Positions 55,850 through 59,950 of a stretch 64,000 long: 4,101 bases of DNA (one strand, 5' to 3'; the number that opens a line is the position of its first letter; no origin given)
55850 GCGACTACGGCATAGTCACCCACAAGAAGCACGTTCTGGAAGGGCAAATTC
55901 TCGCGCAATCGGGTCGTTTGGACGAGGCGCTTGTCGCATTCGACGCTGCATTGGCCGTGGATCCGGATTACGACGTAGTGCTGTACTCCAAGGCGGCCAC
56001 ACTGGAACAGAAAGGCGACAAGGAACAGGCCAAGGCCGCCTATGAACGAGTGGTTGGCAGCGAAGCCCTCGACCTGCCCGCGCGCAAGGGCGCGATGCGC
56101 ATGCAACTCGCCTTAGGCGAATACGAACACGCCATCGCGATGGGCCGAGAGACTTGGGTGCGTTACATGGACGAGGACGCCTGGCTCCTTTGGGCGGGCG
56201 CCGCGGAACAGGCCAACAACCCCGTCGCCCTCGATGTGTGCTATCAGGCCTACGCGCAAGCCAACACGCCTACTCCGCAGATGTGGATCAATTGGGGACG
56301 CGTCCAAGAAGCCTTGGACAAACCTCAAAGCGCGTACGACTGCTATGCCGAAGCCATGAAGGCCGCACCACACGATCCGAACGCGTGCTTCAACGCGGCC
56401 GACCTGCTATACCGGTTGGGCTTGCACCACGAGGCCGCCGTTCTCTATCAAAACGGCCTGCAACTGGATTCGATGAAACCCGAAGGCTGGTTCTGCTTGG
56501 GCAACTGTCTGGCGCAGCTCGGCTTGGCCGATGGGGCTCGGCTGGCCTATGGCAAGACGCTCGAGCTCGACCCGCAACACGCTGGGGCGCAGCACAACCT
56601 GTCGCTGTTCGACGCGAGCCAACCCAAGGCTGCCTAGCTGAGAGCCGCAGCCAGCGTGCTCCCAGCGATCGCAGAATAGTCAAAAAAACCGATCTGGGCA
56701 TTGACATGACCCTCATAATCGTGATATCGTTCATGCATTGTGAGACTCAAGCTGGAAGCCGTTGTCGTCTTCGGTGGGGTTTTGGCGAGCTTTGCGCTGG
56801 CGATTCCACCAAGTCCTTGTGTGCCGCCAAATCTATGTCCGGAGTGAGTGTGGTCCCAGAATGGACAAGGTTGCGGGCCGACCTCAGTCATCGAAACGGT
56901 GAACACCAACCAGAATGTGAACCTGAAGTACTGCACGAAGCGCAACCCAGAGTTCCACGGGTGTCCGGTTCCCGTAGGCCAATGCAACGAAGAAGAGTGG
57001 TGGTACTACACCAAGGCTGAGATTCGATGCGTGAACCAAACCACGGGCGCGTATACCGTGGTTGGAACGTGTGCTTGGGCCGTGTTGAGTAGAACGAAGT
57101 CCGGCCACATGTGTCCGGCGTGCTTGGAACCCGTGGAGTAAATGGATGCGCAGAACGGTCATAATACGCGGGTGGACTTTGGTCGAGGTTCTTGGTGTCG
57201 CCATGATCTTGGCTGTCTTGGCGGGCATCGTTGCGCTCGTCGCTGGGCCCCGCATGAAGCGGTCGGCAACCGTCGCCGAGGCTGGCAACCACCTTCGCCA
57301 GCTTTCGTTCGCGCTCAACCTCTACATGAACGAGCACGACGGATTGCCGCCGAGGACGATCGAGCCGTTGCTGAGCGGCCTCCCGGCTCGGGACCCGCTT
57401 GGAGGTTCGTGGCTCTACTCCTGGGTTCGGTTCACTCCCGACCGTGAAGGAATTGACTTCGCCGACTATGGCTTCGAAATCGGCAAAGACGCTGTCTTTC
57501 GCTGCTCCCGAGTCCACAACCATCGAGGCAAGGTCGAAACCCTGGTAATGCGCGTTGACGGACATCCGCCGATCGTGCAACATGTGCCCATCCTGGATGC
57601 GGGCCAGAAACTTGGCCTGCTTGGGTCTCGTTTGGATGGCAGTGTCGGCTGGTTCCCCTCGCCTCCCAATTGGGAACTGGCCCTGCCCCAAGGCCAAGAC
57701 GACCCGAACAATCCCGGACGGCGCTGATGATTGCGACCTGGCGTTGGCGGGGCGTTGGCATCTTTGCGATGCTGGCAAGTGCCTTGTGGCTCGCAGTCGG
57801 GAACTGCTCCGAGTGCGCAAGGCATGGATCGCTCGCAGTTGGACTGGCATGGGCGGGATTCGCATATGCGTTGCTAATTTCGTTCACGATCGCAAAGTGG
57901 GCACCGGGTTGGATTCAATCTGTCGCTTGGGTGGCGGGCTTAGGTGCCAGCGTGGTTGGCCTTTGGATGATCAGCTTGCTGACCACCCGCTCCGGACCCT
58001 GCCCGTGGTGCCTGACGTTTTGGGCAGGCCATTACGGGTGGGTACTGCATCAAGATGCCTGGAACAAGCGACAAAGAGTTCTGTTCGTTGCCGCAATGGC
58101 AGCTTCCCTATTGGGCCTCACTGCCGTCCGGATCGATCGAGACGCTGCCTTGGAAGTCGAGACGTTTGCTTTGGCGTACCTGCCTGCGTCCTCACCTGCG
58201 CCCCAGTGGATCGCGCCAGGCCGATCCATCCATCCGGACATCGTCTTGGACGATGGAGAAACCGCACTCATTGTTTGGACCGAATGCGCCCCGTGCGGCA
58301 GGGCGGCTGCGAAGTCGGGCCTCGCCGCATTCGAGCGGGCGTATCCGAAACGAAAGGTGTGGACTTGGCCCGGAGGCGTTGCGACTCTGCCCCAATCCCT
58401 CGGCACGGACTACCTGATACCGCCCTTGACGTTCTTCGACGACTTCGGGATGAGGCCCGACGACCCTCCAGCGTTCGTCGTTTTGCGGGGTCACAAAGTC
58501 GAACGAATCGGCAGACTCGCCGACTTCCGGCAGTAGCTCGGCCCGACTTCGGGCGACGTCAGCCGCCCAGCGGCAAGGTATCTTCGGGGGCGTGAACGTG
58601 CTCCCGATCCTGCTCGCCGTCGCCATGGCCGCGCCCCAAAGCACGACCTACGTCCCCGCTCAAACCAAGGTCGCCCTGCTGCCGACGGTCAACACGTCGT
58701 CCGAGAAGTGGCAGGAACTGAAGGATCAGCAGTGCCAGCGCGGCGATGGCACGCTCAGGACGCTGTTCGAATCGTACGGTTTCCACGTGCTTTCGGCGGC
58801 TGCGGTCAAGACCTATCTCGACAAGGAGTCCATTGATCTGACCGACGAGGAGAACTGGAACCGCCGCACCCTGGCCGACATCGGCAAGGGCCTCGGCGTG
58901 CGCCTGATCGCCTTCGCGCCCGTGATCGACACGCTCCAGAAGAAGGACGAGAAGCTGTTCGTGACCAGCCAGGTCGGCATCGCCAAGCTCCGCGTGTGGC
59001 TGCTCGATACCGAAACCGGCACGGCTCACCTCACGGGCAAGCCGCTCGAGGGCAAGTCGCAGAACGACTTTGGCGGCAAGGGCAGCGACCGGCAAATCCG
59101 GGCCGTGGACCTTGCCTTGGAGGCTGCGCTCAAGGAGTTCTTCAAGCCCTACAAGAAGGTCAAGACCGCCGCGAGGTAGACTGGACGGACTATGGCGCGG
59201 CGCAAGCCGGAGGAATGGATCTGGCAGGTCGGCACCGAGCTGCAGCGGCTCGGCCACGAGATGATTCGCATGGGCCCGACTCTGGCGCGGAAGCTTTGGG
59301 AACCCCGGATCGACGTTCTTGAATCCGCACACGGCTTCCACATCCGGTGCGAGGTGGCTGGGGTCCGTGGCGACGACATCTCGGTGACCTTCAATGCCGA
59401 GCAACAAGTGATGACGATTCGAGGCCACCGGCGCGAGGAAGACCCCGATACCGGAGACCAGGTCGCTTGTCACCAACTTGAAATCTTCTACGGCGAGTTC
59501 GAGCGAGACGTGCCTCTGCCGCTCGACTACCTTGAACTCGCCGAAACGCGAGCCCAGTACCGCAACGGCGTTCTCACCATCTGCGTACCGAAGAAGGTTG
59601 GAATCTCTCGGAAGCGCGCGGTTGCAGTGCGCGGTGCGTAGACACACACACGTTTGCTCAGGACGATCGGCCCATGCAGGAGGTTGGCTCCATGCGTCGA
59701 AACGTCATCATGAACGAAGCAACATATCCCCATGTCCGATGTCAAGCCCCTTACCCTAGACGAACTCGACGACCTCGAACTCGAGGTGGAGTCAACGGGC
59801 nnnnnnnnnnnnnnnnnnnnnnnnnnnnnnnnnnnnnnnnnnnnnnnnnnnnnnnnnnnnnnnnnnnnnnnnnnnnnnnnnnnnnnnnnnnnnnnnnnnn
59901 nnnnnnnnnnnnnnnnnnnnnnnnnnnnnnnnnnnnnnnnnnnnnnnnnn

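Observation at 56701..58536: Locus C: tightly coupled Cys-rich / prepilin-like / VKOR-thioredoxin operon in an AT-richer patch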

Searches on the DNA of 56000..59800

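Call 75: search_rna_families(source=window, start=56000, end=59800, threshold=evalue, max_evalue=1)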
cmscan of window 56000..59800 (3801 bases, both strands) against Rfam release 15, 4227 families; matches with E-value up to 1: 0.
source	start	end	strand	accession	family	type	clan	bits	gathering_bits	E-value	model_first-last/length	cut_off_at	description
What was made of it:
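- Tried and rejected: Riboswitch or sRNA in 56000-59800: no Rfam match at E <= 1 (call 75).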

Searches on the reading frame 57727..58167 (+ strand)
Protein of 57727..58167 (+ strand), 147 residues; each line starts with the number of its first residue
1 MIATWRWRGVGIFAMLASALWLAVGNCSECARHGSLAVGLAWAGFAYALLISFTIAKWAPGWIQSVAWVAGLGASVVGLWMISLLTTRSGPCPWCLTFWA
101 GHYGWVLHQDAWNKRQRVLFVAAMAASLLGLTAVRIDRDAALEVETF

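Call 48: predict_structure(alignment_id=A4)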
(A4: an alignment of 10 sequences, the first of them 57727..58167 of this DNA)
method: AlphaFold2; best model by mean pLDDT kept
length: 147 residues; sequences in the alignment: 10
mean_pLDDT: 89.7   pTM: 0.84
mean pLDDT of the five models: 89.7, 89.6, 89.1, 88.6, 88.4
residues with pLDDT >= 90: 91; 70-90: 51; 50-70: 5; < 50: 0
segments of 3 or more residues with pLDDT < 50: none
pLDDT, mean of each block of 10 residues (from residue 1): 76 95 87 84 95 87 93 95 87 94 90 90 96 92 81
secondary structure, 60 per line:
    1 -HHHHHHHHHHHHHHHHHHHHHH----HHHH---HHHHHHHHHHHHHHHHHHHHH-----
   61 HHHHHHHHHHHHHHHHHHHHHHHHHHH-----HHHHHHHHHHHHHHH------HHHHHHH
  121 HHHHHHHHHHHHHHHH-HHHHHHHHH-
elements in order: H2-23 H28-31 H35-55 H61-87 H93-107 H114-136 H138-146

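Call 51: fold_search(model_id=the predicted structure, library=pdb)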
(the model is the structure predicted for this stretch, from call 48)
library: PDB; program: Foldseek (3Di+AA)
matches with E <= 10: 85; with E <= 0.001: 0
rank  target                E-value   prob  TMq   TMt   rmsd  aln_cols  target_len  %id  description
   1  4nv5_B                4.3e-01  0.91  0.55  0.35   6.1       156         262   12  C50A mutant of Synechococcus VKOR, C2 crystal form (dehydrated) (released 2014-02-12)
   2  4nv5_A                5.1e-01  0.80  0.50  0.33   6.4       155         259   15  C50A mutant of Synechococcus VKOR, C2 crystal form (dehydrated) (released 2014-02-12)
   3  6o7u_o                7.8e-01  0.16  0.28  0.27  17.4       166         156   15  Saccharomyces cerevisiae V-ATPase Stv1-VO (released 2019-04-03)
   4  4nv6                  9.7e-01  0.63  0.50  0.32   6.3       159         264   15  C212A mutant of Synechococcus VKOR (released 2014-02-12)
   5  6pe4_H                1.3e+00  0.13  0.28  0.27  18.1       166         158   15  Yeast Vo motor in complex with 1 VopQ molecule (released 2020-05-20)
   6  3kp9                  2.2e+00  0.63  0.45  0.28   5.2       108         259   13  Structure of a bacterial homolog of vitamin K epoxide reductase (released 2010-02-09)
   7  2yfb_A                2.3e+00  0.44  0.49  0.33  12.0       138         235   12  X-ray structure of McpS ligand binding domain in complex with succinate (released 2012-04-18)
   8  7w8i                  2.3e+00  0.09  0.23  0.25  14.3       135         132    8  Crystal structure of Zn bound human Focal Adhesion Targeting (FAT) domain of the Focal Adhesion Kinase (released 2022-12-21)
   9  6gs7_A                2.3e+00  0.06  0.20  0.09  13.2       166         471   14  Crystal structure of peptide transporter DtpA-nanobody in glycine buffer (released 2019-01-30)
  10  4nv2                  2.4e+00  0.44  0.53  0.33   5.8       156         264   11  C50A mutant of Synechococcus VKOR, C2221 crystal form (released 2014-02-12)
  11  9lz1_R                2.5e+00  0.18  0.43  0.26  11.2       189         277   12  Cryo-EM structure of PTH1R-beta-arrestin1 complex in state 2 (released 2026-03-11)
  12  9ly3_R                2.7e+00  0.12  0.36  0.20  10.2       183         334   15  A Cryo-EM structure of LA-PTH-PTH1R-V2RT-Beta-arrestin1 complex (state 2 conformation) (released 2026-03-04)
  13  6o7u_m                2.7e+00  0.09  0.29  0.28  17.5       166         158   14  Saccharomyces cerevisiae V-ATPase Stv1-VO (released 2019-04-03)
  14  7w9u_C                2.7e+00  0.07  0.22  0.25  14.4       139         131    8  Crystal Structure of Zn bound human Focal Adhesion Targeting (FAT) domain of the Focal Adhesion Kinase (released 2022-12-21)
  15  7vvj_R                2.8e+00  0.14  0.38  0.19   9.7       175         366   16  PTHrP-bound human PTH1R in complex with Gs (released 2022-08-03)
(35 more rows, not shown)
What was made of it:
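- The best PDB matches of the TM domain are the five Synechococcus VKOR-Trx chains: TMq 0.45-0.55 and probability up to 0.91 (call 51). The membrane domain resembles VKOR rather than CcdA/DsbD in the Foldseek ranking (call 51).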

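Call 82: fold_search(model_id=the predicted structure, library=viral)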
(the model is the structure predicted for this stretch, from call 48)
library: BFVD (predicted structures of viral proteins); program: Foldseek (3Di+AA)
matches with E <= 10: 89; with E <= 0.001: 0
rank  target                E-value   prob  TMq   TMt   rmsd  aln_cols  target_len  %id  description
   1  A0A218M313            8.5e-01  0.18  0.29  0.26  14.3       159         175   12  Rubrerythrin diiron-binding domain-containing protein [Acidovorax phage ACP17]
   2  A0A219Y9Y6            9.5e-01  0.33  0.29  0.35  10.0       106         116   15  (no name in the UniProt tables at hand)
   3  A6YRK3                9.5e-01  0.21  0.34  0.26  11.5       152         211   14  UL43 (Fragment) [anatid alphaherpesvirus 1]
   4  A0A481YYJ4            1.0e+00  0.30  0.39  0.28  13.6       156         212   12  Transmembrane protein [Marseillevirus LCMAC201]
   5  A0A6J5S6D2            1.2e+00  0.14  0.28  0.32  10.1       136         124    8  Uncharacterized protein [uncultured Caudovirales phage]
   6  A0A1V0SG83            1.3e+00  0.15  0.31  0.26  15.9       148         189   16  Uncharacterized protein [Hokovirus HKV1]
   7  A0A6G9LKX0            1.4e+00  0.60  0.51  0.55   7.6       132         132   14  Uncharacterized protein [Enterococcus phage nattely]
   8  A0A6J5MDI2            1.5e+00  0.08  0.21  0.17  15.9       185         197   12  Uncharacterized protein [uncultured Caudovirales phage]
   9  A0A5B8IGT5            1.6e+00  0.35  0.41  0.34   5.4       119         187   13  Uncharacterized protein [Mimiviridae sp. ChoanoV1]
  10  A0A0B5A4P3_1          1.9e+00  0.08  0.23  0.05  20.6       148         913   12  (no name in the UniProt tables at hand)
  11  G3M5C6                2.0e+00  0.08  0.23  0.20  15.7       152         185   16  Uncharacterized protein [Mycobacterium phage Redi]
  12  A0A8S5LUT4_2          2.0e+00  0.06  0.20  0.05  32.1       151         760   12  Tail protein [Siphoviridae sp. ctMsr1]
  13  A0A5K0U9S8            2.1e+00  0.13  0.32  0.29  14.8       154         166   10  Uncharacterized protein [Yasminevirus sp. GU-2018]
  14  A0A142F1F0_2          2.1e+00  0.06  0.20  0.06  24.2       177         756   11  Putative tail fiber protein [Bacillus phage Shbh1]
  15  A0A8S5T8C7            2.2e+00  0.38  0.49  0.49   7.1       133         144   14  Uncharacterized protein [Podoviridae sp. ctU557]
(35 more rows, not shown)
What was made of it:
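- Tried and rejected: The BFVD fold search gave nothing meaningful (call 82).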

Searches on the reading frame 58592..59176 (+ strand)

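Call 8: search_protein_families(library=pfam, proteins=[window:58592-59176:+], max_evalue=1)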
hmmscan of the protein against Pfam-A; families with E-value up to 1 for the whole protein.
window:58592-59176:+ (195 aa): 0 families

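Call 9: search_protein_families(library=ncbifam, proteins=[window:58592-59176:+], max_evalue=1)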
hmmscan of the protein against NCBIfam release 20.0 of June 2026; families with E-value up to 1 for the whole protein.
window:58592-59176:+ (195 aa): 0 families

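Call 65: search_protein_families(library=padloc, proteins=[window:58592-59176:+], max_evalue=1)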
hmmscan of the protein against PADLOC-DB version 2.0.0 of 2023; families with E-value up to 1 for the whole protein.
window:58592-59176:+ (195 aa): 0 families

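Call 66: search_protein_families(library=phrogs, proteins=[window:58592-59176:+], max_evalue=1)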
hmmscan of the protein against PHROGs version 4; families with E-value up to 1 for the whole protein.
window:58592-59176:+ (195 aa): 1 family
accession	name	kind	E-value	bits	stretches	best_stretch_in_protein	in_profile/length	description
phrog_20010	-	unknown function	0.2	11.9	1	53-118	92-155/283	-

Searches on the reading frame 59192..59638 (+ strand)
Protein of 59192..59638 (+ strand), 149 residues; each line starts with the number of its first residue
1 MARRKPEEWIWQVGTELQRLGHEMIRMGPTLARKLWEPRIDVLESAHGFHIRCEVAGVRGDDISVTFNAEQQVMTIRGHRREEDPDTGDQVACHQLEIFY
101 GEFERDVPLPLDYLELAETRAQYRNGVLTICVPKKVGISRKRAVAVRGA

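Call 8: search_protein_families(library=pfam, proteins=[window:59192-59638:+], max_evalue=1)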
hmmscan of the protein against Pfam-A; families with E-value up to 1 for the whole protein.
window:59192-59638:+ (149 aa): 2 families
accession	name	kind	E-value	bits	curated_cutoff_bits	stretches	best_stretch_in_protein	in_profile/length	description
PF00011.27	HSP20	-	1.2e-12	48.3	20.8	1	42-146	2-101/102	Hsp20/alpha crystallin family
PF17886.7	ArsA_HSP20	-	0.0043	17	22.5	1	96-130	27-61/63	HSP20-like domain found in ArsA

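Call 9: search_protein_families(library=ncbifam, proteins=[window:59192-59638:+], max_evalue=1)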
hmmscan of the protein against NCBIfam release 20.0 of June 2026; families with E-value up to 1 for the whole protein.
window:59192-59638:+ (149 aa): 3 families
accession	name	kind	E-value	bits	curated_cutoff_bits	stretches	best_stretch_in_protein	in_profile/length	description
NF041799.1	Hsp14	equivalog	1.8e-12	47.2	100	1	35-136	16-110/118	archaeal heat shock protein Hsp14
NF041800.1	Hsp20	equivalog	4.9e-10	39.3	140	1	32-144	68-159/162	archaeal heat shock protein Hsp20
NF042420.1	Hsp18_Clos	equivalog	4.4e-08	33.3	195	1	39-137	44-136/147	heat shock protein Hsp18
